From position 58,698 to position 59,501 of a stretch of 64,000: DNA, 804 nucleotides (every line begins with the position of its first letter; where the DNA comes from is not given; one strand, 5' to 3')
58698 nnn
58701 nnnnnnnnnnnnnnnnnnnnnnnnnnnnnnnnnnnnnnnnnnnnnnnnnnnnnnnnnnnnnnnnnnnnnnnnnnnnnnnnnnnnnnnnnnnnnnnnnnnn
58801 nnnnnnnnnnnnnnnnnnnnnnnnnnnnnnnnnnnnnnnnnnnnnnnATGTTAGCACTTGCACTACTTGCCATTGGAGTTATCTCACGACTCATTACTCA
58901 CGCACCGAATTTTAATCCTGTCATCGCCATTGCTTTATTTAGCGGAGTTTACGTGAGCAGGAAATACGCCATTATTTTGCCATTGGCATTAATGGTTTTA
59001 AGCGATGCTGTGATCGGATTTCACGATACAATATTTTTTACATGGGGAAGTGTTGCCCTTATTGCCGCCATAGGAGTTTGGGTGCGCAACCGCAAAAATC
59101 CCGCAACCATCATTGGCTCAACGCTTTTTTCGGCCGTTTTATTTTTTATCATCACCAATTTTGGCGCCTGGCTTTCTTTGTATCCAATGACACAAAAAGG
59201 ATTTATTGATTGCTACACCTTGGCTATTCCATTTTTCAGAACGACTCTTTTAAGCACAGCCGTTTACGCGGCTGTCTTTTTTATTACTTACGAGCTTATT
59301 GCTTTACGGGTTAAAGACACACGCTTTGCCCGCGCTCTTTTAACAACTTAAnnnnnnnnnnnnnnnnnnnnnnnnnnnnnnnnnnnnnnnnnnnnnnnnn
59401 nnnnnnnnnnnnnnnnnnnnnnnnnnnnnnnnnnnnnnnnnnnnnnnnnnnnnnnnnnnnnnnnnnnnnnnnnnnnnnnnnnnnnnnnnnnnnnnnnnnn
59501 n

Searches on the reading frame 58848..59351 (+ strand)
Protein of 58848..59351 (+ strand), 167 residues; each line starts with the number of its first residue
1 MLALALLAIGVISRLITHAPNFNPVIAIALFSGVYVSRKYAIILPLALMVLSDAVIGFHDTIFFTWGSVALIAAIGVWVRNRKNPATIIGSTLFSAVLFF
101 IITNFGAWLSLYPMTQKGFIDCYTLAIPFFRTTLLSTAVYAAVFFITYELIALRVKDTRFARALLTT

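Call 7: search_protein_families(library=pfam, proteins=[window:58848-59351:+], max_evalue=0.01)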
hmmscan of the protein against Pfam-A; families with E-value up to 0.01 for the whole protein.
window:58848-59351:+ (167 aa): 1 family
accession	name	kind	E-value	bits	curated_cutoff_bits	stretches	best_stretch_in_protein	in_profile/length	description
PF20221.3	DUF6580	-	2.2e-44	152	27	1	3-154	10-158/162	Family of unknown function (DUF6580)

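Call 8: search_protein_families(library=ncbifam, proteins=[window:58848-59351:+], max_evalue=0.01)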
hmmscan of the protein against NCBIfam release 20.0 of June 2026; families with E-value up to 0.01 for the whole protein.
window:58848-59351:+ (167 aa): 0 families
